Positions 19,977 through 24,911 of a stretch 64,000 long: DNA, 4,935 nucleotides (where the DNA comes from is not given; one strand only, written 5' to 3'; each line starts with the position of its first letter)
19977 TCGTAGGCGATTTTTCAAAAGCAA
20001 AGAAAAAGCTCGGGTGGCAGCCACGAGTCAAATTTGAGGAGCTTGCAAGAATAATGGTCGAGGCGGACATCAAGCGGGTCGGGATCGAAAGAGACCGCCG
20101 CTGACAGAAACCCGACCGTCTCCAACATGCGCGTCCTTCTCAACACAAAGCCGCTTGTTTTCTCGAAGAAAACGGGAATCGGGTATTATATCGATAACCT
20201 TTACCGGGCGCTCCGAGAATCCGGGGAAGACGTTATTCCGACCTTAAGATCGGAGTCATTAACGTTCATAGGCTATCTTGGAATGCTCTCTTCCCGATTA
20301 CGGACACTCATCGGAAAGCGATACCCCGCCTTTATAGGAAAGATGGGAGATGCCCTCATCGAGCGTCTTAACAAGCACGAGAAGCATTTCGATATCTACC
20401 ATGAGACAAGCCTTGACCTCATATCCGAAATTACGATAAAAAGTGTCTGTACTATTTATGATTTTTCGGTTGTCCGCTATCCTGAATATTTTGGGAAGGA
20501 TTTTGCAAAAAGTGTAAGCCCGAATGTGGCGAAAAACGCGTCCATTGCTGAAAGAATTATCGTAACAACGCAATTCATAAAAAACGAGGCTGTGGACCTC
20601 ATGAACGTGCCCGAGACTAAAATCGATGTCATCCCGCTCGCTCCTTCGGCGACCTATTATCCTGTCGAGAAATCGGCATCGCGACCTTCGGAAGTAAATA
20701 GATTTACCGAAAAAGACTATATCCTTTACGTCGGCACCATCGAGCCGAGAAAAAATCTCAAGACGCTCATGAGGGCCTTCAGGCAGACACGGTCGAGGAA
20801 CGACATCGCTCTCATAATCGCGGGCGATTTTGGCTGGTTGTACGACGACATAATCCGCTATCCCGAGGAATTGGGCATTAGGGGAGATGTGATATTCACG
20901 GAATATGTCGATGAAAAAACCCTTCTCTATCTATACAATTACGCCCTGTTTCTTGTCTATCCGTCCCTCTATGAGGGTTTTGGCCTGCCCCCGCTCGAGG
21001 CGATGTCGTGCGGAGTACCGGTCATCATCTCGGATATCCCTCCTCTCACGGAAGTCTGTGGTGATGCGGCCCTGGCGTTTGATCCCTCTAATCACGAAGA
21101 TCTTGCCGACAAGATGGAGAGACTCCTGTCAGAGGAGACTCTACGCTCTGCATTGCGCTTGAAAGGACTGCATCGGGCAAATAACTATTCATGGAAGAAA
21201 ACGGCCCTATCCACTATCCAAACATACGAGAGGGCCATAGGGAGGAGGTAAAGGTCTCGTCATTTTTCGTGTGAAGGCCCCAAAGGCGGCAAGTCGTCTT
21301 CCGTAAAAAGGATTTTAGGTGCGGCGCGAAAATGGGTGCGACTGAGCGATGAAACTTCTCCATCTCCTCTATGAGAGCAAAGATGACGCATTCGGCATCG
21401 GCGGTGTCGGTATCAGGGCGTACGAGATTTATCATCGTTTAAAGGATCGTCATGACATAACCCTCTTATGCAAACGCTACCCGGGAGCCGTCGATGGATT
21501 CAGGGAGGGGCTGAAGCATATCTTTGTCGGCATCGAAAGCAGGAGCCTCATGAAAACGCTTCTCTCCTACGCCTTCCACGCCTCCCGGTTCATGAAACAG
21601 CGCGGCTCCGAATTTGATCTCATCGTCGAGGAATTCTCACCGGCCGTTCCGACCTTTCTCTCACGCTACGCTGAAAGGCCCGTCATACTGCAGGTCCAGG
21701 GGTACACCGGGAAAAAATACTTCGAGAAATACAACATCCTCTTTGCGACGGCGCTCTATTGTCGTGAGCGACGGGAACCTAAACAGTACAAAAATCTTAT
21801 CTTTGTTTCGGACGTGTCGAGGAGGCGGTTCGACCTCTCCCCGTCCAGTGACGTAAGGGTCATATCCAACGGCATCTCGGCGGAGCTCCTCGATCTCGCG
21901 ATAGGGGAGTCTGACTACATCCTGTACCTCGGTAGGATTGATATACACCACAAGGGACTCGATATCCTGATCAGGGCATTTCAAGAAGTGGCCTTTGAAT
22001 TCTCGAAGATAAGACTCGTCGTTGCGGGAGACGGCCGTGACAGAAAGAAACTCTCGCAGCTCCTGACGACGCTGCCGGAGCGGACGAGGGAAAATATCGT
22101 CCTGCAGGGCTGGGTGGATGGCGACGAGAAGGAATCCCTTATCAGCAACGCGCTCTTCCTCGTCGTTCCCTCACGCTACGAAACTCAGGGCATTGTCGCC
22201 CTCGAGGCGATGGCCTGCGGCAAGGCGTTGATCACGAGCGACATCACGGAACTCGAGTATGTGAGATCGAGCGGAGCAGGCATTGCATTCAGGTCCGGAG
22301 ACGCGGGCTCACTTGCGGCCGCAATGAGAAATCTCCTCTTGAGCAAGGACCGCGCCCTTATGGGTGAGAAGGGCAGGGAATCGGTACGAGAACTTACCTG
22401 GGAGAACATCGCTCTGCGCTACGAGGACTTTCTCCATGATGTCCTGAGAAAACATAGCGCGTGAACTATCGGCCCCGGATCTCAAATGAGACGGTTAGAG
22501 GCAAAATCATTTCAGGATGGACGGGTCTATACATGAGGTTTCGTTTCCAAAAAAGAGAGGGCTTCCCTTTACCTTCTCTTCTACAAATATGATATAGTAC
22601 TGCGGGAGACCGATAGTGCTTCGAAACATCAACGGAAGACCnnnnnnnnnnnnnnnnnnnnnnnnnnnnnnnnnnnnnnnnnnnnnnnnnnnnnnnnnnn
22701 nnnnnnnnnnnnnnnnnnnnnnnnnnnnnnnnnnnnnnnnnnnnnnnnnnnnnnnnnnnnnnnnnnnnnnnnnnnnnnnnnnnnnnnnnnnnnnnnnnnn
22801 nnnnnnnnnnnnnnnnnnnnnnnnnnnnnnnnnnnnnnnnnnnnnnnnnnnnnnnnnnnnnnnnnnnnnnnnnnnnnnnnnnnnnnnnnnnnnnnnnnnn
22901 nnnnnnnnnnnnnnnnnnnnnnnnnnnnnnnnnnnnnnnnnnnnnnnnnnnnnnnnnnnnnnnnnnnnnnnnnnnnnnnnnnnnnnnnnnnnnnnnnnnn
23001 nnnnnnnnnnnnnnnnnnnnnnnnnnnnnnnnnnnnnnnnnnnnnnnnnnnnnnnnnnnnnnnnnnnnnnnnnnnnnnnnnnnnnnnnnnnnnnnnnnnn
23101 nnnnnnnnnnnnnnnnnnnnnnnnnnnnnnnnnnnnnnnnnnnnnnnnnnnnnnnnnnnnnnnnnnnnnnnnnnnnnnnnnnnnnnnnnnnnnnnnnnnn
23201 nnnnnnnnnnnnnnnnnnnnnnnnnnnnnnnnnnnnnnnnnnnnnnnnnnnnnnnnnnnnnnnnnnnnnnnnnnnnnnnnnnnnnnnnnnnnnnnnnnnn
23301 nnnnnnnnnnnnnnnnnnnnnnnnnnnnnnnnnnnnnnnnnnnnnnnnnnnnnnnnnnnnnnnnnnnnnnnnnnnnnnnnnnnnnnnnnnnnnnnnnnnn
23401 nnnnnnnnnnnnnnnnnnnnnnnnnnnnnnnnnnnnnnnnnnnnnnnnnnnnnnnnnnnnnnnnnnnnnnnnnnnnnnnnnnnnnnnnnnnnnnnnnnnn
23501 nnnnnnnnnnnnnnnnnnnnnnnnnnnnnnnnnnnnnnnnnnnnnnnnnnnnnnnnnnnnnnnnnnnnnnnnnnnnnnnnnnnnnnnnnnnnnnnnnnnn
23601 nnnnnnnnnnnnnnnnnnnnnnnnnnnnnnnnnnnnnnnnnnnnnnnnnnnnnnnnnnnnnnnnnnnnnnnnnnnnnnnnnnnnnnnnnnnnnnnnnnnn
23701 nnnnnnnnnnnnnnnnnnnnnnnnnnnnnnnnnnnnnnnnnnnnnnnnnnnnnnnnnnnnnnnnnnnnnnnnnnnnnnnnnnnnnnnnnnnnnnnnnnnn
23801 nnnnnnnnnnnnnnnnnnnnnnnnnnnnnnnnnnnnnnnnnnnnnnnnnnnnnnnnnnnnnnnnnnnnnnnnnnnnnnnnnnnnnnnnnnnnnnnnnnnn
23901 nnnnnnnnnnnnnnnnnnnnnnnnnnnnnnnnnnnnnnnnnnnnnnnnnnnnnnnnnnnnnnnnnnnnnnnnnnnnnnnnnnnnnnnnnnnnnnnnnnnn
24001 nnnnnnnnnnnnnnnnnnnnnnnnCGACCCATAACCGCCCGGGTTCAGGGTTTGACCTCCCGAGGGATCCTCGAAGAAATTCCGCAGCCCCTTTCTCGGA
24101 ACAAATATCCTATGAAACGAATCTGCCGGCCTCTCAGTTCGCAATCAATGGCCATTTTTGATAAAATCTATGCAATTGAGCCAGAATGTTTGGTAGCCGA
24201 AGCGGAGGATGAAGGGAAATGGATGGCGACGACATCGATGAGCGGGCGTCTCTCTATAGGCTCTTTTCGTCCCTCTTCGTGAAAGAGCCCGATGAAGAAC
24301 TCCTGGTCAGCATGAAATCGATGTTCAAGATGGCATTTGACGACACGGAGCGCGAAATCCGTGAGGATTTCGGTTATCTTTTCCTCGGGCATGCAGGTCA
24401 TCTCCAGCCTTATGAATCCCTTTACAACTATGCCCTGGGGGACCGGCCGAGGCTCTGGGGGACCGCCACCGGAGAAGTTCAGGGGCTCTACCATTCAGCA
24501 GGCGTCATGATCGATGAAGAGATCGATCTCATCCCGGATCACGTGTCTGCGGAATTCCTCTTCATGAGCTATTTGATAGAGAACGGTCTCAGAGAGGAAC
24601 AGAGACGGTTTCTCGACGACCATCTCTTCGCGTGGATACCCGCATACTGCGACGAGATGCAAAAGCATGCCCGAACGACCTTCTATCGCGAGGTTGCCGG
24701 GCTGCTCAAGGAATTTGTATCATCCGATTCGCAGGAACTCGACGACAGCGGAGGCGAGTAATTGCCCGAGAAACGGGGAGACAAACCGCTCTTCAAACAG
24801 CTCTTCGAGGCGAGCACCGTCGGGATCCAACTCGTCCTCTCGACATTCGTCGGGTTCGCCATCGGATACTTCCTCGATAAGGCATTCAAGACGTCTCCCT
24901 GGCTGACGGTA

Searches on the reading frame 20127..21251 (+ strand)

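Call 20: search_protein_families(library=pfam, proteins=[window:20127-21251:+], max_evalue=0.0001)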
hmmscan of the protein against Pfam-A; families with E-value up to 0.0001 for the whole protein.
window:20127-21251:+ (374 aa): 5 families
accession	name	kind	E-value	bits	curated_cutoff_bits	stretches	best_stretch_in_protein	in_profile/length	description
PF00534.26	Glycos_transf_1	-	1.1e-35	123.1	26.4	1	190-344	9-166/172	Glycosyl transferases group 1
PF13692.12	Glyco_trans_1_4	-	1.6e-27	97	27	1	197-335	2-141/142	Glycosyl transferases group 1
PF20706.3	GT4-conflict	-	2.6e-08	33.7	26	1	194-303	195-312/385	Family 4 Glycosyltransferase in conflict systems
PF13524.12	Glyco_trans_1_2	-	7e-07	29.7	25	1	217-356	5-135/144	Glycosyl transferase-like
PF13439.12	Glyco_transf_4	-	1.2e-05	25.8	28.5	1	17-170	3-163/170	Glycosyltransferase Family 4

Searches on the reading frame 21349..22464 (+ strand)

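Call 20: search_protein_families(library=pfam, proteins=[window:21349-22464:+], max_evalue=0.0001)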
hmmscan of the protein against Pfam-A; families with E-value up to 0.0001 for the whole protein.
window:21349-22464:+ (371 aa): 5 families
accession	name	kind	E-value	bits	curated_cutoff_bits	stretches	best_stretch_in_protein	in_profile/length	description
PF13692.12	Glyco_trans_1_4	-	4.2e-28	98.8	27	1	190-330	3-140/142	Glycosyl transferases group 1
PF00534.26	Glycos_transf_1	-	1.2e-27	96.9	26.4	1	187-344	14-171/172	Glycosyl transferases group 1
PF20706.3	GT4-conflict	-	1.2e-08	34.9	26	1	190-291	199-305/385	Family 4 Glycosyltransferase in conflict systems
PF13439.12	Glyco_transf_4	-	3.1e-08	34.3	28.5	1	17-179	1-169/170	Glycosyltransferase Family 4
PF13524.12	Glyco_trans_1_2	-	1.8e-05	25.2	25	1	219-355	13-139/144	Glycosyl transferase-like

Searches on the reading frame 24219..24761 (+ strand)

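Call 20: search_protein_families(library=pfam, proteins=[window:24219-24761:+], max_evalue=0.0001)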
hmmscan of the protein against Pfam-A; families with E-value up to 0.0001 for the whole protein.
window:24219-24761:+ (180 aa): 1 family
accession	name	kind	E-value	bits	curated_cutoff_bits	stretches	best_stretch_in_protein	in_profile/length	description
PF02613.20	Nitrate_red_del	-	9.4e-18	65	22.2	1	25-144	8-135/136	Nitrate reductase delta subunit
